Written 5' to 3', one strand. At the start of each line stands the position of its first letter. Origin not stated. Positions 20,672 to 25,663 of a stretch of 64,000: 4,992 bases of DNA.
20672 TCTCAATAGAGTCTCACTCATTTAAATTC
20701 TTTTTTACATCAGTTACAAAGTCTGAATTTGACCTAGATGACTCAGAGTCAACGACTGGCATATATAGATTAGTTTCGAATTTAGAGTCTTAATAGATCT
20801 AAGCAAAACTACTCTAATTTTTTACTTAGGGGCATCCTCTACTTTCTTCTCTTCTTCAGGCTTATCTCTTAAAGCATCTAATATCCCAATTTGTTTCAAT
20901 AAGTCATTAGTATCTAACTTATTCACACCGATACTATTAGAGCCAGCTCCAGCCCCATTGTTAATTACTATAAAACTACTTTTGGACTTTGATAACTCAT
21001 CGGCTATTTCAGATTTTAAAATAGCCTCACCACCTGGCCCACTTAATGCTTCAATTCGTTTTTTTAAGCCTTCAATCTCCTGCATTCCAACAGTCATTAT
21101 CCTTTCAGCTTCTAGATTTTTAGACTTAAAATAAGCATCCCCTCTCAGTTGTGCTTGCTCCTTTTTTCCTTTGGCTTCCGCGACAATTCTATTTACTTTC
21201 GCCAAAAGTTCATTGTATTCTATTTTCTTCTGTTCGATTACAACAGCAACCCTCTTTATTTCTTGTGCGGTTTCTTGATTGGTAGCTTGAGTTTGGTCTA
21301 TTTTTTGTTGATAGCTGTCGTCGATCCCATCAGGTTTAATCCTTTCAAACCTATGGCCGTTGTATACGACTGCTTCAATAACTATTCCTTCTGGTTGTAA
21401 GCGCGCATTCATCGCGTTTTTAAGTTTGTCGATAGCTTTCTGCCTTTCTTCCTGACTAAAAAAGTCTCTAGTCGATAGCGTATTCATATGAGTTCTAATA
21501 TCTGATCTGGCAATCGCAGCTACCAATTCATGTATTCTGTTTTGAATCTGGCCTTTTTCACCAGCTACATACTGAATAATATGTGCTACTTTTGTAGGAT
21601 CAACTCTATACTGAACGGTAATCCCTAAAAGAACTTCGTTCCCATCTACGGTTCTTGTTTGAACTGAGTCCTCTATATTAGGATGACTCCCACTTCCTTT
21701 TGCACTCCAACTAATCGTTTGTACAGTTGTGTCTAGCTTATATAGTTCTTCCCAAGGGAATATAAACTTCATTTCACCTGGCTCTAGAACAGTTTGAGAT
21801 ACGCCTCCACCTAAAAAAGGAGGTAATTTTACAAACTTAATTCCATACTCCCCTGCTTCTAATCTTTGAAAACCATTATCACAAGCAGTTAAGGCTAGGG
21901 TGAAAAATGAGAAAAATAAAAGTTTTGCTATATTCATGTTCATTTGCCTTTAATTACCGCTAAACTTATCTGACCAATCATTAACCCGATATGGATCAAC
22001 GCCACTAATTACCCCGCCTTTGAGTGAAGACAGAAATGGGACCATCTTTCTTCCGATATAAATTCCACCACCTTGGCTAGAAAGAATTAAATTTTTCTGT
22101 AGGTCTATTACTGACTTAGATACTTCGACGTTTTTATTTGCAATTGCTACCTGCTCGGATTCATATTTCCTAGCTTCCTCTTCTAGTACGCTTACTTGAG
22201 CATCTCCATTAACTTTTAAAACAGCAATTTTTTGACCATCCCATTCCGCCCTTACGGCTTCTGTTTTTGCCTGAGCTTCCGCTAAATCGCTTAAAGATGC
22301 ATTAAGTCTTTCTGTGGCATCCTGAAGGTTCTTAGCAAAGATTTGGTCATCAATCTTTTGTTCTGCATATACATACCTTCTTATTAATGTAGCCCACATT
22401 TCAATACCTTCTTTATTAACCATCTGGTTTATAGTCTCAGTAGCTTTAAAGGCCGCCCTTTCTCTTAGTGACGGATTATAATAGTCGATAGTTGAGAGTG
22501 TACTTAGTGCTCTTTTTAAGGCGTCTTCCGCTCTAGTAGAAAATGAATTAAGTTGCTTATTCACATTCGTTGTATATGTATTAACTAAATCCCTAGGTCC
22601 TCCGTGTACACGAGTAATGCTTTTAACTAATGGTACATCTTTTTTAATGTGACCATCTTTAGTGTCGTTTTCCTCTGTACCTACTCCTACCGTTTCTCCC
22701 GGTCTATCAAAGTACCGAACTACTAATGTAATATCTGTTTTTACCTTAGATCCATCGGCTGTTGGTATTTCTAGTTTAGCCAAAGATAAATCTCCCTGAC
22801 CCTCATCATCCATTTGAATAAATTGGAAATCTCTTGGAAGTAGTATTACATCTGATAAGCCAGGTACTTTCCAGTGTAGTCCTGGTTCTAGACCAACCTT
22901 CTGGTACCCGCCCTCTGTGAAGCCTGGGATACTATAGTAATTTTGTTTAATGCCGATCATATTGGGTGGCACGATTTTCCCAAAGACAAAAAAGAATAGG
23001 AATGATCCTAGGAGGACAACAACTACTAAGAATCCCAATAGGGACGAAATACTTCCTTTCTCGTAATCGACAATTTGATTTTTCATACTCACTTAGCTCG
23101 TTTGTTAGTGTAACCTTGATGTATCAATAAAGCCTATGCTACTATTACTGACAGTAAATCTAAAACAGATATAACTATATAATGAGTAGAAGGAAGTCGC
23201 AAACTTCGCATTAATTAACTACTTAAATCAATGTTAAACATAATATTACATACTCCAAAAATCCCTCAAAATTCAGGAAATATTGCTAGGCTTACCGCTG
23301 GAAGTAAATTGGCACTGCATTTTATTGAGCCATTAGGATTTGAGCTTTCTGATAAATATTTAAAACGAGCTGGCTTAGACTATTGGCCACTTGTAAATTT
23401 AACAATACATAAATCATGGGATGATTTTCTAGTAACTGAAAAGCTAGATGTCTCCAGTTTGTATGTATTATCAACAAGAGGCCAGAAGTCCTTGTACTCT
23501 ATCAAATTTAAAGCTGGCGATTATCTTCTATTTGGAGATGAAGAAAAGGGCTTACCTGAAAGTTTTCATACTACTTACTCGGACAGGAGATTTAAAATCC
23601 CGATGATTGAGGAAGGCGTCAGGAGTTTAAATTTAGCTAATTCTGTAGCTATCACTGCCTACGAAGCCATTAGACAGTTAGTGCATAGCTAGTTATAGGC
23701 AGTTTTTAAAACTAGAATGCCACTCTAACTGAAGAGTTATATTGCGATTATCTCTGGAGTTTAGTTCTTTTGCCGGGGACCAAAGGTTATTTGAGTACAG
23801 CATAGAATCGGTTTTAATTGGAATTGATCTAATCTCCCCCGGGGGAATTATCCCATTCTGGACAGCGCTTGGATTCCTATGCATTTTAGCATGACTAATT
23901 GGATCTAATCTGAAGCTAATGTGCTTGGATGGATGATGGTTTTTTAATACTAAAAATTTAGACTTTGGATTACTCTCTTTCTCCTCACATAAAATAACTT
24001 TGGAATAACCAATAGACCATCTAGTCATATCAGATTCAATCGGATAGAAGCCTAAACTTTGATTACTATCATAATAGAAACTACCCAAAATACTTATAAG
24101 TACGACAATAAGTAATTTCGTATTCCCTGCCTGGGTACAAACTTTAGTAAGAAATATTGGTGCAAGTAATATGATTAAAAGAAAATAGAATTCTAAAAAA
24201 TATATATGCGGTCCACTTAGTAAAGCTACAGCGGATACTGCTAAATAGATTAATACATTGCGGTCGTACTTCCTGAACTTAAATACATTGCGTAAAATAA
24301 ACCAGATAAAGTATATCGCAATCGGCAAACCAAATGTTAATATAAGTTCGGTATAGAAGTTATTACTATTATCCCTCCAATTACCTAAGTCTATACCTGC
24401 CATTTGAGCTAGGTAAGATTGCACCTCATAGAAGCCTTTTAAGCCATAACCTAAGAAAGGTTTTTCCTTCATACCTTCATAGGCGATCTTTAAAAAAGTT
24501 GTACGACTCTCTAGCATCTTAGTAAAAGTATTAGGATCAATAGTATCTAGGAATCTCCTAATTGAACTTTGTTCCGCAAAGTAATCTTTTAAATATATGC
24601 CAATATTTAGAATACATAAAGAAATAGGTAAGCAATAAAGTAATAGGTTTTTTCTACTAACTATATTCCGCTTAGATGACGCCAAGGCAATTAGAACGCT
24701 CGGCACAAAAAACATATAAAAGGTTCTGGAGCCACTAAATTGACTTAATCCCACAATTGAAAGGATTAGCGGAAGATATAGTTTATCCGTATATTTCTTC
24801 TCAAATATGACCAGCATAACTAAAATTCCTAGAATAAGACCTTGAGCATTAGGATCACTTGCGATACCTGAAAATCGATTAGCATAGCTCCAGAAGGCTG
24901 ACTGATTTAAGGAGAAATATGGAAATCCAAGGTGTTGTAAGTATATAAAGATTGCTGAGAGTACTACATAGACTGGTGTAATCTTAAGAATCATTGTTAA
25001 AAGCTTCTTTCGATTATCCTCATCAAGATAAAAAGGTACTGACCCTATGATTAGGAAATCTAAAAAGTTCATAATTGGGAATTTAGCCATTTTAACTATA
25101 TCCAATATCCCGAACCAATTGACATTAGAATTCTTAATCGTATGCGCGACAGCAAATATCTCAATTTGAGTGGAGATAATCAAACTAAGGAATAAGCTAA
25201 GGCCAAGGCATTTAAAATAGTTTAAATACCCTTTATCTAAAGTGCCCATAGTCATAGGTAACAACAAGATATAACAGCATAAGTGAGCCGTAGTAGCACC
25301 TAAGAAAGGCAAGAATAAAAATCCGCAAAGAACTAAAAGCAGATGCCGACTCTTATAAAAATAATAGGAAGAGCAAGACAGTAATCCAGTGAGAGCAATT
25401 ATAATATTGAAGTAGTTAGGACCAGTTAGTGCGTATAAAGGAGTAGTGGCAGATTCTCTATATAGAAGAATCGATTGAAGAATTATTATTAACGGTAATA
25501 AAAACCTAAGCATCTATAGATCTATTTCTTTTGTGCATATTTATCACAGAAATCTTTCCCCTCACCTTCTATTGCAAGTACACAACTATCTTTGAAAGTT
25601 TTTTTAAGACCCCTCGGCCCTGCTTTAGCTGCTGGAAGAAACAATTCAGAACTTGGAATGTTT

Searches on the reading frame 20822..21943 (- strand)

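Call 94: search_protein_families(library=pfam, proteins=[window:20822-21943:-], max_evalue=0.0001)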
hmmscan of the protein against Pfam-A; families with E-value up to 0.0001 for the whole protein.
window:20822-21943:- (373 aa): 1 family
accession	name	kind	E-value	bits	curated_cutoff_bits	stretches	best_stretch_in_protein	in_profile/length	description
PF01145.31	Band_7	-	6.2e-22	78.9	23.6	1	29-231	4-171/176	SPFH domain / Band 7 family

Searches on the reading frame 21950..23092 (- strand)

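Call 94: search_protein_families(library=pfam, proteins=[window:21950-23092:-], max_evalue=0.0001)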
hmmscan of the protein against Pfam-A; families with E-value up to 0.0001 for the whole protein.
window:21950-23092:- (380 aa): 1 family
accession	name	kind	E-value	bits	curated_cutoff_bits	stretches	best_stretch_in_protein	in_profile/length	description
PF01145.31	Band_7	-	6.5e-11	43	23.6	0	165-278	73-175/176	SPFH domain / Band 7 family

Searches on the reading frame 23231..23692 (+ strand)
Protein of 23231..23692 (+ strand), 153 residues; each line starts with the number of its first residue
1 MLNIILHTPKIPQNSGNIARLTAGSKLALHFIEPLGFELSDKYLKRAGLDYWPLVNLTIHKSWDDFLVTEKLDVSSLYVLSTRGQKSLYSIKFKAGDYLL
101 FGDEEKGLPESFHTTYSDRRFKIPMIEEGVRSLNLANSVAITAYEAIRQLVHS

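Call 94: search_protein_families(library=pfam, proteins=[window:23231-23692:+], max_evalue=0.0001)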
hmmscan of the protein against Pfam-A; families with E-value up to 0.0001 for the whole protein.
window:23231-23692:+ (153 aa): 1 family
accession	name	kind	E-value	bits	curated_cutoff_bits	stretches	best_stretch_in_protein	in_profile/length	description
PF00588.24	SpoU_methylase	-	1.6e-27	96.8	29.7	1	2-144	2-142/142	SpoU rRNA Methylase family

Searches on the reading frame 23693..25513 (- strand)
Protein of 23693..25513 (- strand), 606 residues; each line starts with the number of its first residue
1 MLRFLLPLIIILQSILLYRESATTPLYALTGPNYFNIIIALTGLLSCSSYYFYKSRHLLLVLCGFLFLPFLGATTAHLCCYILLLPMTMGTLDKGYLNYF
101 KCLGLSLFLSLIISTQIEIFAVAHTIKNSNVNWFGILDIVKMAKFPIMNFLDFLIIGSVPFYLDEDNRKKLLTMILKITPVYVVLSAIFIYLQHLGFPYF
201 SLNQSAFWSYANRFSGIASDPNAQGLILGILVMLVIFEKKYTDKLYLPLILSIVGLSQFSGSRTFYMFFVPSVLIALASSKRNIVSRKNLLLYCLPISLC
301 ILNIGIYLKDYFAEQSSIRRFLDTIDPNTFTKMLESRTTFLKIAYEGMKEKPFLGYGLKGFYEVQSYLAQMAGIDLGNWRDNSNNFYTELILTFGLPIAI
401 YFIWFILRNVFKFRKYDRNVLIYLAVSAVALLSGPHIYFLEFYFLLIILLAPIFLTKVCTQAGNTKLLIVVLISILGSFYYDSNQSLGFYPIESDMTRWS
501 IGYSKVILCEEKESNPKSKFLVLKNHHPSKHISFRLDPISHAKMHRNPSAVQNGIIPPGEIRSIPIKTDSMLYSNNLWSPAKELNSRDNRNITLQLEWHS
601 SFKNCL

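Call 94: search_protein_families(library=pfam, proteins=[window:23693-25513:-], max_evalue=0.0001)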
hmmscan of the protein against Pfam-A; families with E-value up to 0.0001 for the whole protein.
window:23693-25513:- (606 aa): 1 family
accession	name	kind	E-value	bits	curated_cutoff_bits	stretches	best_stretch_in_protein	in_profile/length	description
PF04932.20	Wzy_C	-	3e-08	34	31.7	1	259-403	12-149/149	O-Antigen ligase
